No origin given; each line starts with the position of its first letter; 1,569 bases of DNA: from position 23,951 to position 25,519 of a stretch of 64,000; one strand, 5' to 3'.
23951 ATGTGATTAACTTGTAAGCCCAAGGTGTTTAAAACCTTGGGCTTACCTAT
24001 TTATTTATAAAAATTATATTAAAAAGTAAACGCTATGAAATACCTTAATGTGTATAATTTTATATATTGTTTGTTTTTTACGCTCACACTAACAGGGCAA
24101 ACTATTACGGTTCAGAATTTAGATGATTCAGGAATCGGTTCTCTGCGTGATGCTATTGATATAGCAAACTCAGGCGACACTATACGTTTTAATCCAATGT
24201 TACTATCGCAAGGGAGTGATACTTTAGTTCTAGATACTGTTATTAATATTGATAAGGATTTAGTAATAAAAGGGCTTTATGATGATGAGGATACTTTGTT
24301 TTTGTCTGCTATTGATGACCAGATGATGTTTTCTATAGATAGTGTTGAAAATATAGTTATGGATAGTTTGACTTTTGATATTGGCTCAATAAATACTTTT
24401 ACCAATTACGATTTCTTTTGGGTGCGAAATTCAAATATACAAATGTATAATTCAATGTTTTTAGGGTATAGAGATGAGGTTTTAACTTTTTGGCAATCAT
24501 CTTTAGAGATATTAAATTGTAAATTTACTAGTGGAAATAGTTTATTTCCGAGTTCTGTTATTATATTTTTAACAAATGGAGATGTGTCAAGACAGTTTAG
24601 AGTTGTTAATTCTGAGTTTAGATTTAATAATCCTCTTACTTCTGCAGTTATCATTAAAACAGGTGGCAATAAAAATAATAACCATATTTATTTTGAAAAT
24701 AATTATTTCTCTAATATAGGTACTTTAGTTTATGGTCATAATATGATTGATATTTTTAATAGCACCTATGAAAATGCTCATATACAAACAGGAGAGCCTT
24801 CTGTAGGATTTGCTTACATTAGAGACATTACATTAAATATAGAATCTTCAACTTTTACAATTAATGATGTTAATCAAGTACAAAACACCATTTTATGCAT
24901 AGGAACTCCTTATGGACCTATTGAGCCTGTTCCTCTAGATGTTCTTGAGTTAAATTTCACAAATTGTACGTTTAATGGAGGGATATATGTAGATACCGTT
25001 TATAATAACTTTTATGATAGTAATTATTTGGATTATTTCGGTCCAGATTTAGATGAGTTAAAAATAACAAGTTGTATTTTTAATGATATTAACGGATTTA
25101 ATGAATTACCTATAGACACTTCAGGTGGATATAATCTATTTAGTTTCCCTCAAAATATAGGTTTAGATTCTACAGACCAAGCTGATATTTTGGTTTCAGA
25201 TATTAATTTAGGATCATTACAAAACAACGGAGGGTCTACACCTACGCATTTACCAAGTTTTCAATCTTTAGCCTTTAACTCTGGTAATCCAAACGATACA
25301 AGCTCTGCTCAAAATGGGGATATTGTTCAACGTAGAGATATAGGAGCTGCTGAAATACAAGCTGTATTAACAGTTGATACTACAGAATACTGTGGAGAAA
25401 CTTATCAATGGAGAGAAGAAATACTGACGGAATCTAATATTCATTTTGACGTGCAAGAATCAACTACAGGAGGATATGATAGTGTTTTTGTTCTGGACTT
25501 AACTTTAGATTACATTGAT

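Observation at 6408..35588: Twelve-gene same-strand tandem family of T9SS-targeted beta-helix proteins in two six-gene blocks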

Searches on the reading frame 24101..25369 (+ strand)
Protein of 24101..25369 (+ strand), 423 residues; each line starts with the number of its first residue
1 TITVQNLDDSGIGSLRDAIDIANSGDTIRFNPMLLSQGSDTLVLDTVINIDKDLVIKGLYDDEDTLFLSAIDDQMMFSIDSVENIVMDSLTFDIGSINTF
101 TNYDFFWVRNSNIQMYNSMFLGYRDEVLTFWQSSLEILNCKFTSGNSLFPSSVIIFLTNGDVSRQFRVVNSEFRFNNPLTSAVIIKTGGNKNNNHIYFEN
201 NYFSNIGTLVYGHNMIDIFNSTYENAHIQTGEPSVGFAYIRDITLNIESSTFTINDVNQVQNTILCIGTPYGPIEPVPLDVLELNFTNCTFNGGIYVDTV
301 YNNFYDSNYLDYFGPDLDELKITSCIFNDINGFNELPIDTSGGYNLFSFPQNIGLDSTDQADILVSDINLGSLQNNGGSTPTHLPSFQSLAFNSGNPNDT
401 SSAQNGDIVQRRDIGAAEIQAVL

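Call 65: search_protein_representatives(protein=window:24101-25369:+)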
Query: 423 residues. Proteins with E-value up to 0.001 (for the whole library): 571; up to 1e-10: 285; up to 1e-30: 6. The best 150 are listed.
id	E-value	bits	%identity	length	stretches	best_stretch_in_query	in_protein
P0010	7.7e-276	931.1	100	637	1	1-423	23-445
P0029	6.2e-68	246.3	46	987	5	3-120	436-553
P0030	1.0e-64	235.7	40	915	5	3-98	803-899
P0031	6.9e-50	186.9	39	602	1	1-420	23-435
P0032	4.2e-34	134.9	35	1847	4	3-122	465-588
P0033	9.6e-31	123.8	39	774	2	3-159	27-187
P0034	1.7e-29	119.7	39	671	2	2-177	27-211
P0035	8.7e-29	117.4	38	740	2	293-419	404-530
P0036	8.5e-28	114.1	42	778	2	3-96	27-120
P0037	4.8e-27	111.6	48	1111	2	3-102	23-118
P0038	5.9e-27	111.4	38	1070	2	1-212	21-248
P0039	1.2e-26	110.3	35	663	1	4-418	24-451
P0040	1.4e-26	110.1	45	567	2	4-113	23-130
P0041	1.8e-26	109.8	42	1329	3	332-419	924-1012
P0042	2.5e-26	109.3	36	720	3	1-147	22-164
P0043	4.0e-26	108.6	32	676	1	2-419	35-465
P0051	1.5e-25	106.7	31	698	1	1-419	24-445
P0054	2.9e-25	105.8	33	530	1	1-422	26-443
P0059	1.1e-24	103.9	33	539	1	2-419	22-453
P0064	3.4e-24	102.3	33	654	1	2-420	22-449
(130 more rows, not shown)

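Call 66: search_protein_families(library=pfam, proteins=[P0029, P0030, P0031, P0033, P0039, P0043, P0051, P0054, P0059, P0064], max_evalue=0.01)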
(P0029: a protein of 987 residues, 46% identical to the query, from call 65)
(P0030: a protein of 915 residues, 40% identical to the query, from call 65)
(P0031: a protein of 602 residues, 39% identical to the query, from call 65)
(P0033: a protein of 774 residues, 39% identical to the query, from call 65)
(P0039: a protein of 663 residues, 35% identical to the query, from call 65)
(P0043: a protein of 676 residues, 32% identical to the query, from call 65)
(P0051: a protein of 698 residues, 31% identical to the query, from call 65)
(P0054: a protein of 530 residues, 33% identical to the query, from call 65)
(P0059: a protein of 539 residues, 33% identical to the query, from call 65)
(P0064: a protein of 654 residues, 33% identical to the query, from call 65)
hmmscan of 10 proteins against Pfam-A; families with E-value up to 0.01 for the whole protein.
P0029 (987 aa): 2 families
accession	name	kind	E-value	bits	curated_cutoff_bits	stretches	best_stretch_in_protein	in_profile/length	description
PF02415.23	Chlam_PMP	-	6.8e-07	29.3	20.6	0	580-597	1-18/19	Chlamydia polymorphic membrane protein (Chlamydia_PMP) repeat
PF22882.2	GT-D-like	-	0.00048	20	27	0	434-482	148-193/210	GT-D fold-like domain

P0030 (915 aa): 0 families

P0031 (602 aa): 1 family
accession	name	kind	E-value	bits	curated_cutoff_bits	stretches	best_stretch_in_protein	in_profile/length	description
PF20009.4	GEVED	-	8.8e-13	49.3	24.4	1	513-575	1-67/78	GEVED domain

P0033 (774 aa): 1 family
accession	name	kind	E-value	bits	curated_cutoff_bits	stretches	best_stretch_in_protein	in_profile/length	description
PF18962.6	Por_Secre_tail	-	1.8e-08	35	27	1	702-769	2-72/75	Secretion system C-terminal sorting domain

P0039 (663 aa): 3 families
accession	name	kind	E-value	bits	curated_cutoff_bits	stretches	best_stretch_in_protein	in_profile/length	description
PF18962.6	Por_Secre_tail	-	1.8e-14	54.2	27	1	586-662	1-75/75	Secretion system C-terminal sorting domain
PF11589.14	DUF3244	-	5.1e-05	23.6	25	1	597-651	31-85/96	Domain of unknown function (DUF3244)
PF20843.4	Rax2_3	-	0.0076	16.9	27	0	543-577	58-94/161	Rax2 third domain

P0043 (676 aa): 3 families
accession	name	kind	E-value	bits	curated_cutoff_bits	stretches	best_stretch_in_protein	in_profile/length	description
PF18962.6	Por_Secre_tail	-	1.8e-14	54.2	27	1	603-674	1-74/75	Secretion system C-terminal sorting domain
PF02415.23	Chlam_PMP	-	4.3e-07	29.9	20.6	0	243-261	1-19/19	Chlamydia polymorphic membrane protein (Chlamydia_PMP) repeat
PF11589.14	DUF3244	-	0.00082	19.8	25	0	593-633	47-88/96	Domain of unknown function (DUF3244)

P0051 (698 aa): 3 families
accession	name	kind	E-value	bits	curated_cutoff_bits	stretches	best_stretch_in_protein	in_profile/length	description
PF18962.6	Por_Secre_tail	-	5.9e-11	42.9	27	1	631-695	3-73/75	Secretion system C-terminal sorting domain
PF16318.11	DUF4957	-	7.7e-07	29.5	30.8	1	93-176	53-139/142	Domain of unknown function (DUF4957)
PF17161.10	DUF5123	-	0.0049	18.4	35.1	0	249-295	1-37/113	Domain of unknown function (DUF5123)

P0054 (530 aa): 3 families
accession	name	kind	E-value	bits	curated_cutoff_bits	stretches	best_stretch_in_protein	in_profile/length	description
PF18962.6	Por_Secre_tail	-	6.2e-11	42.9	27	1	457-521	1-69/75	Secretion system C-terminal sorting domain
PF02415.23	Chlam_PMP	-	7.1e-06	26.2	20.6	0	280-297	1-18/19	Chlamydia polymorphic membrane protein (Chlamydia_PMP) repeat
PF13229.12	Beta_helix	-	0.001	19.2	25.9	1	276-362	11-85/158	Right handed beta helix region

P0059 (539 aa): 2 families
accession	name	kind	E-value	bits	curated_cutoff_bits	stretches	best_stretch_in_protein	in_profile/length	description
PF18962.6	Por_Secre_tail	-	1.8e-12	47.8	27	1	471-534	1-71/75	Secretion system C-terminal sorting domain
PF02415.23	Chlam_PMP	-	2.2e-08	33.9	20.6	0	250-268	1-19/19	Chlamydia polymorphic membrane protein (Chlamydia_PMP) repeat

P0064 (654 aa): 3 families
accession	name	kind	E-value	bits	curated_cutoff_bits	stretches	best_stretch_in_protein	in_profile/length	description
PF18962.6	Por_Secre_tail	-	3.1e-14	53.4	27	1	584-653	1-75/75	Secretion system C-terminal sorting domain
PF02415.23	Chlam_PMP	-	2.8e-05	24.3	20.6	1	166-182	1-17/19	Chlamydia polymorphic membrane protein (Chlamydia_PMP) repeat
PF13585.12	CHU_C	-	0.0021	18.6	27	1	592-649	17-79/86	CHU_C Type IX secretion signal domain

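Call 67: search_protein_families(library=ncbifam, proteins=[P0029, P0030, P0031, P0033, P0039, P0043, P0051, P0054, P0059, P0064], max_evalue=0.01)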
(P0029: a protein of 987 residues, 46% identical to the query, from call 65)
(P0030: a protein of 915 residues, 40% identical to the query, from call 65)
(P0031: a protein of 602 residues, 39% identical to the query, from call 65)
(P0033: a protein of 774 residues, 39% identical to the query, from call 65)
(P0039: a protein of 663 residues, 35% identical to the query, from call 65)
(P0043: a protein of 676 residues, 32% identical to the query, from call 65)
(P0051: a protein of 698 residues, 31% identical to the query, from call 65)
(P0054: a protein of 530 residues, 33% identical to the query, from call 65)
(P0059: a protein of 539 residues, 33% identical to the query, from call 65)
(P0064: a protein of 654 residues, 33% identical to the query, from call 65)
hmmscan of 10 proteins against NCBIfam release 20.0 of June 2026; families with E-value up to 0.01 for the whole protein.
P0029 (987 aa): 2 families
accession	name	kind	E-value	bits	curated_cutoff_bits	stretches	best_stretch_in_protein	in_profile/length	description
NF041518.1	choice_anch_Q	domain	2.6e-17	62.8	25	2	324-375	3-57/58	choice-of-anchor Q domain-containing protein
NF040628.1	GT-D_rel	domain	0.0089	15.6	75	0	436-482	157-200/223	GT-D fold domain-containing glycosyltransferase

P0030 (915 aa): 2 families
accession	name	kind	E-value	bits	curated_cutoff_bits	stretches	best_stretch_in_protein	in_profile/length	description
NF041518.1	choice_anch_Q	domain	5.4e-15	55.4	25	2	356-407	3-57/58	choice-of-anchor Q domain-containing protein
NF002264.0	PRK01194.1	equivalog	0.0076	16.2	250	0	496-558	103-165/185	V-type ATP synthase subunit E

P0031 (602 aa): 2 families
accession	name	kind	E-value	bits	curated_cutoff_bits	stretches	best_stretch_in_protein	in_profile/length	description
NF041518.1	choice_anch_Q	domain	2.6e-07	30.8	25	1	382-434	1-57/58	choice-of-anchor Q domain-containing protein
NF047971.1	ThermolysLepto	equivalog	1.9e-05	23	1350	1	509-565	686-745/776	M4 family metalopeptidase thermolysin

P0033 (774 aa): 2 families
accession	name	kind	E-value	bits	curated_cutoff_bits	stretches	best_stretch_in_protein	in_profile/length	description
TIGR04183.1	Por_Secre_tail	domain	1.7e-06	27.9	23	1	702-772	2-71/72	T9SS type A sorting domain-containing protein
NF041518.1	choice_anch_Q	domain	0.00035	20.7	25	1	358-388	3-33/58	choice-of-anchor Q domain-containing protein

P0039 (663 aa): 5 families
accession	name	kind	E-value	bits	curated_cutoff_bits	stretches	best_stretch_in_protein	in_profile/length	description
NF038113.1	T9SSA_dep_M36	equivalog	6.3e-12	44.5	885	1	581-663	790-869/869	T9SS-dependent M36 family metallopeptidase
TIGR04183.1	Por_Secre_tail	domain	8.7e-11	41.7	23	1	586-663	1-72/72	T9SS type A sorting domain-containing protein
NF050177.1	TapA_OM_Porphy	equivalog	1.2e-05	24.3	500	1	582-662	469-543/544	TapA/TapC family T9SS-dependent outer membrane protein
NF052323.1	T9SSA_dep_M6i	equivalog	3.8e-05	21.8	600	1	587-655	961-1030/1043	T9SS-dependent M6-like inactivated metalloprotease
TIGR01376.1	POMP_repeat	repeat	0.0023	17.7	15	1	203-218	8-23/28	polymorphic outer membrane protein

P0043 (676 aa): 4 families
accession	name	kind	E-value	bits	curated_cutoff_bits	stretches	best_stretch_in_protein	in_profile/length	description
TIGR04183.1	Por_Secre_tail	domain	3.2e-14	52.7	23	1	603-676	1-72/72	T9SS type A sorting domain-containing protein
NF038113.1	T9SSA_dep_M36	equivalog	1.6e-12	46.4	885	1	590-676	786-869/869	T9SS-dependent M36 family metallopeptidase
NF041518.1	choice_anch_Q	domain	6.7e-08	32.7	25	1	415-464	3-56/58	choice-of-anchor Q domain-containing protein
NF050177.1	TapA_OM_Porphy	equivalog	0.00015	20.6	500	1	600-674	470-542/544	TapA/TapC family T9SS-dependent outer membrane protein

P0051 (698 aa): 2 families
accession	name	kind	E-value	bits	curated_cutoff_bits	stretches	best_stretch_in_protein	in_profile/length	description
TIGR04183.1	Por_Secre_tail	domain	1.7e-10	40.7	23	1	630-698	2-72/72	T9SS type A sorting domain-containing protein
NF041518.1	choice_anch_Q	domain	1.6e-07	31.5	25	1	394-444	3-56/58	choice-of-anchor Q domain-containing protein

P0054 (530 aa): 4 families
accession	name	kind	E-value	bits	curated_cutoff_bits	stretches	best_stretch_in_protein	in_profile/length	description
TIGR04183.1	Por_Secre_tail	domain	4.9e-11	42.5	23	1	457-528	1-72/72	T9SS type A sorting domain-containing protein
NF038113.1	T9SSA_dep_M36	equivalog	7.6e-10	37.6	885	1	442-527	781-868/869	T9SS-dependent M36 family metallopeptidase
NF041518.1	choice_anch_Q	domain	1.2e-06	28.7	25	1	389-439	3-56/58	choice-of-anchor Q domain-containing protein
TIGR03804.1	para_beta_helix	repeat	0.00022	20.9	19.45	1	279-301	8-30/44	parallel beta-helix repeat protein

P0059 (539 aa): 4 families
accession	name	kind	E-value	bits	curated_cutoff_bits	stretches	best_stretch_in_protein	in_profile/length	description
TIGR04183.1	Por_Secre_tail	domain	4.7e-14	52.1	23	1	471-539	1-72/72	T9SS type A sorting domain-containing protein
NF041518.1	choice_anch_Q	domain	2.8e-08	33.9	25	1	403-450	3-54/58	choice-of-anchor Q domain-containing protein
TIGR01376.1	POMP_repeat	repeat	1.1e-06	28.2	15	0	252-268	6-22/28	polymorphic outer membrane protein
NF050177.1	TapA_OM_Porphy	equivalog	0.0032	16.3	500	1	457-536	458-541/544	TapA/TapC family T9SS-dependent outer membrane protein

P0064 (654 aa): 3 families
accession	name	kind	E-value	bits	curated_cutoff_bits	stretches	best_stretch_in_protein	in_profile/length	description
TIGR04183.1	Por_Secre_tail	domain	3.7e-12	46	23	1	584-654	1-72/72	T9SS type A sorting domain-containing protein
TIGR01376.1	POMP_repeat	repeat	1.5e-05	24.6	15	1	200-213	7-20/28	polymorphic outer membrane protein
NF041518.1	choice_anch_Q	domain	0.00014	22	25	1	398-448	3-57/58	choice-of-anchor Q domain-containing protein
